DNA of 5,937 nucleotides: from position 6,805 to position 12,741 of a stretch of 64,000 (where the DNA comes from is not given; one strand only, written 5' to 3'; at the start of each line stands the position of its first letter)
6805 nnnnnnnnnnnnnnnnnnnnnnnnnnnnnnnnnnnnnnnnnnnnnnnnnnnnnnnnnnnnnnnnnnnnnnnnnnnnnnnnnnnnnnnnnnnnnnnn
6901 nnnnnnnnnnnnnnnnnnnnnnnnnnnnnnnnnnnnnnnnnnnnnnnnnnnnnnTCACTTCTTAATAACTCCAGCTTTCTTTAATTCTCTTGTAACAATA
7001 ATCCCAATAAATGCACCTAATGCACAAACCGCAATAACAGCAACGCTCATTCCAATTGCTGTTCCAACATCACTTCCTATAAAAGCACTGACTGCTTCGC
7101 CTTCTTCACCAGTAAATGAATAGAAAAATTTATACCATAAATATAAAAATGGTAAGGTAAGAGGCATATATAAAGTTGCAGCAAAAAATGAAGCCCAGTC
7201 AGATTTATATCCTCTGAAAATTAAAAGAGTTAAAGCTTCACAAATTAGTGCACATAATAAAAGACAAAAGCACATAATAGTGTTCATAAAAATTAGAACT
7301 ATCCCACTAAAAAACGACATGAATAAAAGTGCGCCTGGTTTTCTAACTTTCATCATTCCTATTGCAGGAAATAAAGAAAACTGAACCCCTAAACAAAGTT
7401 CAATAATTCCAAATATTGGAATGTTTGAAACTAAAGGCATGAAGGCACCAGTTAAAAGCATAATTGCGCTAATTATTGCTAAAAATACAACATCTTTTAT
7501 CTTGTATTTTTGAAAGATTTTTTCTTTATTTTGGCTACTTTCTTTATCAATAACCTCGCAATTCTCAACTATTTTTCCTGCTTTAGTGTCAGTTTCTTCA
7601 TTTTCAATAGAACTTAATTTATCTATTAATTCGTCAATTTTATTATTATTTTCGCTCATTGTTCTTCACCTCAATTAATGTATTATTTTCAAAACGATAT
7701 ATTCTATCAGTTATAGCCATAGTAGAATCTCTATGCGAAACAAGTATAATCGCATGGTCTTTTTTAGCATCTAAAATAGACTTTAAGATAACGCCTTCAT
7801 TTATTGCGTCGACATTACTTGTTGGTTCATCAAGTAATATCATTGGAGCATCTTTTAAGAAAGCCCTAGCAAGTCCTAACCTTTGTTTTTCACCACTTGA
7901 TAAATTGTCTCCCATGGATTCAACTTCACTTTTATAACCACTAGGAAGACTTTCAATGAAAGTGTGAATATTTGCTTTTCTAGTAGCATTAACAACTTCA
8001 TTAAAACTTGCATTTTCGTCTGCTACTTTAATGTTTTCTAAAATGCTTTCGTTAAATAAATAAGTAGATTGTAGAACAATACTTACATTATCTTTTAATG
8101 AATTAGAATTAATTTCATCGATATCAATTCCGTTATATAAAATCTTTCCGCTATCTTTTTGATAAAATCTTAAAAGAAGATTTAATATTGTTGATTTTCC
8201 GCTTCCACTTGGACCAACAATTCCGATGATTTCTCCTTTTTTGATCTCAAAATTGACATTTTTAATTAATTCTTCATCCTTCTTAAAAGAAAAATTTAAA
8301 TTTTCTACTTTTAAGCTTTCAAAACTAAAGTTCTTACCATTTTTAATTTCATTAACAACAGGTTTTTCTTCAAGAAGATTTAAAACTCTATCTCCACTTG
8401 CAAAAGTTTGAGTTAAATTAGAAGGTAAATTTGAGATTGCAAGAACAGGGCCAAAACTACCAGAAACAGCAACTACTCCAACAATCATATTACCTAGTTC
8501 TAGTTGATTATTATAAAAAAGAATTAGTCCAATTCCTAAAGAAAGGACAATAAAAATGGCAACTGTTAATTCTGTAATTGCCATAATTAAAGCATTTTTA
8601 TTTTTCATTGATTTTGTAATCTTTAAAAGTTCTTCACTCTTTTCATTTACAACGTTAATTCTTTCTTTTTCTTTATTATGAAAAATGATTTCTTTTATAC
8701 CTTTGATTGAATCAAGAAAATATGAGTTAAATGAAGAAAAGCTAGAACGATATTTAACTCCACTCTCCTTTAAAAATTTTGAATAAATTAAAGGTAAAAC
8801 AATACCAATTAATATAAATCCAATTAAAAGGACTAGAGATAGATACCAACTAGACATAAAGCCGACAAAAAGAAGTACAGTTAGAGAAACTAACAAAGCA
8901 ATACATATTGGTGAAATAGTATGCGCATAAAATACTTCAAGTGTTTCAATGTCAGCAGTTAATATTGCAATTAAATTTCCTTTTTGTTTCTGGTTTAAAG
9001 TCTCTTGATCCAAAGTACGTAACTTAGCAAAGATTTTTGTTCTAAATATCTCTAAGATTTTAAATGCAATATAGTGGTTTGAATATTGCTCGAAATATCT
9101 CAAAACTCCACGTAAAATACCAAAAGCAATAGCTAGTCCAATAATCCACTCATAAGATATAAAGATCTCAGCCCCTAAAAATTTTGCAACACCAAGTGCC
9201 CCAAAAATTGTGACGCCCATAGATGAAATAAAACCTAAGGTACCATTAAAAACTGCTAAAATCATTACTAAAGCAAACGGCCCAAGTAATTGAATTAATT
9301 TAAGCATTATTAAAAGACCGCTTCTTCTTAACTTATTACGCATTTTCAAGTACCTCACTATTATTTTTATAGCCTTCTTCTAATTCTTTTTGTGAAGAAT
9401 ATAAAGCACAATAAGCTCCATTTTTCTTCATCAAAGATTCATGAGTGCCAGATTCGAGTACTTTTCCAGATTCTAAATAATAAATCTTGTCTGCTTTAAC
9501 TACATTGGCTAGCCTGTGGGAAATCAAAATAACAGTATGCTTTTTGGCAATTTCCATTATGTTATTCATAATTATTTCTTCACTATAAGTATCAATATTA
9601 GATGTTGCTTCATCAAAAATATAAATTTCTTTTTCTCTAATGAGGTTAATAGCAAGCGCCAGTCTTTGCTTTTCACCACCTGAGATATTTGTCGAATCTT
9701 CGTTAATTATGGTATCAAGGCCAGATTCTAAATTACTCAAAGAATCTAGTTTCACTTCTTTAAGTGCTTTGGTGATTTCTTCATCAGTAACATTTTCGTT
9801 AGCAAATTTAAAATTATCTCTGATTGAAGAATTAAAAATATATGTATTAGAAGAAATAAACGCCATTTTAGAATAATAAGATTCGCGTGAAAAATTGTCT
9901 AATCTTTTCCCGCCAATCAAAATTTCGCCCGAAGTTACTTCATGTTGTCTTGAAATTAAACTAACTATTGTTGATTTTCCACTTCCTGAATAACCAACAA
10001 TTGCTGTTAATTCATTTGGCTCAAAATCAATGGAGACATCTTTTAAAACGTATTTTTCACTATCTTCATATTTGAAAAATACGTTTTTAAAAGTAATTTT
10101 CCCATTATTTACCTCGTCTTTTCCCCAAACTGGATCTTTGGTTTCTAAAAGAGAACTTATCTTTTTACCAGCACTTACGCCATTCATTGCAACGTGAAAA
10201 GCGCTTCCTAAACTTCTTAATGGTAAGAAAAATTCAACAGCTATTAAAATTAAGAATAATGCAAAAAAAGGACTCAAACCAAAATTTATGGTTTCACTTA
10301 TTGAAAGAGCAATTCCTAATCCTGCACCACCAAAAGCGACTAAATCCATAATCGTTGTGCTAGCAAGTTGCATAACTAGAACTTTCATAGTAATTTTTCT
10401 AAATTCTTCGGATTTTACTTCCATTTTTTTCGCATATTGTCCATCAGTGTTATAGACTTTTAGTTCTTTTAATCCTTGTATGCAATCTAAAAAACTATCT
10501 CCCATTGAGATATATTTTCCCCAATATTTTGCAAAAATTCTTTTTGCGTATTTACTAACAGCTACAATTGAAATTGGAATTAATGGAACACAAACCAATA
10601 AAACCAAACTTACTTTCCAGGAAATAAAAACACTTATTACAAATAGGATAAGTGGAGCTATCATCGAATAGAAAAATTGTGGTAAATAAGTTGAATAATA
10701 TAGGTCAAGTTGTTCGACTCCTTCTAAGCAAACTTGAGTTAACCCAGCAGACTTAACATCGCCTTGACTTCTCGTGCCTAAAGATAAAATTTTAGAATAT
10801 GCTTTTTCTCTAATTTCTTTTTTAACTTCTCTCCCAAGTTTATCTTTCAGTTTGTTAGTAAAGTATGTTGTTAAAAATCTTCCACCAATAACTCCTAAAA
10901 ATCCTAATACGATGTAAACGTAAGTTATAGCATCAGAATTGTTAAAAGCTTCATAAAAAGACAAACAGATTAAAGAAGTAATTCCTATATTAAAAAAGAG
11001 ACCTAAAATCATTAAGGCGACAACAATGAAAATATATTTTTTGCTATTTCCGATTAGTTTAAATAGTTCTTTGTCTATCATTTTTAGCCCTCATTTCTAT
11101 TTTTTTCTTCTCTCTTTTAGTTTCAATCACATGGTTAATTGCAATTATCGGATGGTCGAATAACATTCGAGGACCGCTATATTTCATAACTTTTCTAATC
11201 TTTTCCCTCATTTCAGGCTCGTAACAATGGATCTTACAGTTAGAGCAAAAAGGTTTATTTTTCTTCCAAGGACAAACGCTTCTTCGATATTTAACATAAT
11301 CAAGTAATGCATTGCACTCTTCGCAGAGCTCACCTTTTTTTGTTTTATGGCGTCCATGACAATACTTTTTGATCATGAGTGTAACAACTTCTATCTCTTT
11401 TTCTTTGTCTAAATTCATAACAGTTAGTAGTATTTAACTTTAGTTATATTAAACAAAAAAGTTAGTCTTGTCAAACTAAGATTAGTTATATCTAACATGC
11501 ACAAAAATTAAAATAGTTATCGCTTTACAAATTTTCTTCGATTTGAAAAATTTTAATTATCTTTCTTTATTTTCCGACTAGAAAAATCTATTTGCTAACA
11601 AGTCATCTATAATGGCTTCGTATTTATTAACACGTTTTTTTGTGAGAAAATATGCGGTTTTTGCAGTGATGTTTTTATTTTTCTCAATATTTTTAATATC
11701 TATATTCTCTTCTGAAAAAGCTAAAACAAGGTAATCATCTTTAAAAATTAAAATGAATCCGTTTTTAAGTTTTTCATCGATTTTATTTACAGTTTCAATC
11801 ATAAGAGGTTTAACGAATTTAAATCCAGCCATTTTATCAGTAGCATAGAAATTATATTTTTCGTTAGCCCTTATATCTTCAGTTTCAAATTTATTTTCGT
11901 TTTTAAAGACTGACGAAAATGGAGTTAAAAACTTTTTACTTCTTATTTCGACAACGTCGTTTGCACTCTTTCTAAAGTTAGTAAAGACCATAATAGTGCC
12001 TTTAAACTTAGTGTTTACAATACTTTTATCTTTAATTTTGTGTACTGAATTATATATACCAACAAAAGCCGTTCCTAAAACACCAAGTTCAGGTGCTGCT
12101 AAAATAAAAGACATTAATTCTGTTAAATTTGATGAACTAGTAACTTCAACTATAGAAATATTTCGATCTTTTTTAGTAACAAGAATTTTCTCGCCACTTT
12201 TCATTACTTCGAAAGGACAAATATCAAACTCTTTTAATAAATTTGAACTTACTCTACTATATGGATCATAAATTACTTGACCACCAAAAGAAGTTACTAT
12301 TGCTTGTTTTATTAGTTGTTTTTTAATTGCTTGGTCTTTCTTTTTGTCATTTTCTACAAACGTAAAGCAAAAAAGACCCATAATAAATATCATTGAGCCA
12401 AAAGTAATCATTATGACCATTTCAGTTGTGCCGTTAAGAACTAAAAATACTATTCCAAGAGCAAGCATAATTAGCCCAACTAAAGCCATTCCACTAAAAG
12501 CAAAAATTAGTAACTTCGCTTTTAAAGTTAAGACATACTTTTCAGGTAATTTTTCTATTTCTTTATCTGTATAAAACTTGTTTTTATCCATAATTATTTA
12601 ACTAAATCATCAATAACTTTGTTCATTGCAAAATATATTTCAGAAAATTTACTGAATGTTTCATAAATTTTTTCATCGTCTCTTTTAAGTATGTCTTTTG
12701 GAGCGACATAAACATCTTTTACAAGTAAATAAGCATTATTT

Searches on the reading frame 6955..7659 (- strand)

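Call 52: search_protein_families(library=pfam, proteins=[window:6955-7659:-])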
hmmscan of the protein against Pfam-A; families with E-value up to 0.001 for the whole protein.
window:6955-7659:- (234 aa): 1 family
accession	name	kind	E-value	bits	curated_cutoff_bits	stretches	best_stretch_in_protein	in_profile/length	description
PF09605.15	Trep_Strep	-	5e-06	27.1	28.7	1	55-226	2-178/185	Hypothetical bacterial integral membrane protein (Trep_Strep)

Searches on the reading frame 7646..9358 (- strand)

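Call 52: search_protein_families(library=pfam, proteins=[window:7646-9358:-])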
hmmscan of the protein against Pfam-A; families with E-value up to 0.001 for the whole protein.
window:7646-9358:- (570 aa): 8 families
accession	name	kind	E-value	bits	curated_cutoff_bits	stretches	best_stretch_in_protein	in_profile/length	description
PF00005.33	ABC_tran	-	2.6e-34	119.2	25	1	366-514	2-137/137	ABC transporter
PF00664.28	ABC_membrane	-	2.6e-23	83.5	28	1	31-304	4-273/274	ABC transporter transmembrane region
PF02463.25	SMC_N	-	2e-07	31.1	40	1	376-557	25-212/220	RecF/RecN/SMC N terminal domain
PF13304.12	AAA_21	-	5.5e-06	27.1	27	0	377-469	1-101/304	AAA domain, putative AbiEii toxin, Type IV TA system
PF09818.15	ABC_ATPase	-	6e-05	22.6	23.2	0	460-531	133-203/283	P-loop domain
PF13476.12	AAA_23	-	0.00041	21.5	27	1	366-419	11-66/201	AAA domain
PF03193.22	RsgA_GTPase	-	0.00054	20.3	30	0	354-397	87-128/174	RsgA GTPase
PF13555.12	AAA_29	-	0.00086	19.4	27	0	368-392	15-39/61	P-loop containing region of AAA domain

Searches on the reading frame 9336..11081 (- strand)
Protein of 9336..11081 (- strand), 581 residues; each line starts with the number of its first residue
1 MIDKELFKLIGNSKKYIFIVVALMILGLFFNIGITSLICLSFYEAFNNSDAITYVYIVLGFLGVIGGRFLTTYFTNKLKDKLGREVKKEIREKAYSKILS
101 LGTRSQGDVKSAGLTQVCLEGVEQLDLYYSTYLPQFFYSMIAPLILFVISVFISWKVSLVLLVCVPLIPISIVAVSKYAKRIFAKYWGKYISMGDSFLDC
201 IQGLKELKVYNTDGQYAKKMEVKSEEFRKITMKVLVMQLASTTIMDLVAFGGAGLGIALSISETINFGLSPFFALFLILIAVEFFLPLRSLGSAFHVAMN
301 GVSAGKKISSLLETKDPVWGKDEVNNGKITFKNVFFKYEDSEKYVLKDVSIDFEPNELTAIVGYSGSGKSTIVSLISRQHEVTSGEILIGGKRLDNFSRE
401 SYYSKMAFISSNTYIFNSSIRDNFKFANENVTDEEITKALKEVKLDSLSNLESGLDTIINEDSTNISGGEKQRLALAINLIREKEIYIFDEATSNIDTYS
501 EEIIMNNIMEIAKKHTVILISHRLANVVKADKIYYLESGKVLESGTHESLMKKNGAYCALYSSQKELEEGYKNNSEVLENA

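Call 52: search_protein_families(library=pfam, proteins=[window:9336-11081:-])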
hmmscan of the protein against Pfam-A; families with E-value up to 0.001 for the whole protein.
window:9336-11081:- (581 aa): 5 families
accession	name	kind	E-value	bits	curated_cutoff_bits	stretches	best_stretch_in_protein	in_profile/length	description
PF00005.33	ABC_tran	-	2.6e-27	96.5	25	1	346-494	1-137/137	ABC transporter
PF00664.28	ABC_membrane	-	6.2e-25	88.8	28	1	20-279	4-270/274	ABC transporter transmembrane region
PF02463.25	SMC_N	-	4.1e-10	39.9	40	1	346-536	15-211/220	RecF/RecN/SMC N terminal domain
PF13555.12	AAA_29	-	0.0002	21.5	27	1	347-373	13-39/61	P-loop containing region of AAA domain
PF13476.12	AAA_23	-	0.00037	21.6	27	0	347-387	11-47/201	AAA domain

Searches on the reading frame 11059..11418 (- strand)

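Call 52: search_protein_families(library=pfam, proteins=[window:11059-11418:-])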
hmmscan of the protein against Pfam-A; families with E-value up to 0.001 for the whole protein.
window:11059-11418:- (119 aa): 1 family
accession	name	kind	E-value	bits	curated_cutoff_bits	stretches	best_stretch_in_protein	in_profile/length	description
PF11756.13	YgbA_NO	-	1.9e-41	141.2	25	1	6-107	4-104/106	Nitrous oxide-stimulated promoter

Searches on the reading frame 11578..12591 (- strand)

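Call 52: search_protein_families(library=pfam, proteins=[window:11578-12591:-])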
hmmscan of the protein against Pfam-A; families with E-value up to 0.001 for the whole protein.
window:11578-12591:- (337 aa): 2 families
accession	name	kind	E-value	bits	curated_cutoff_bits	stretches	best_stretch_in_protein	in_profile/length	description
PF11335.13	DUF3137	-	2.5e-08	34.3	26.1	1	194-303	1-111/139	Protein of unknown function (DUF3137)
PF03729.18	DUF308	-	0.00013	22.6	25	1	37-79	1-44/73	Short repeat of unknown function (DUF308)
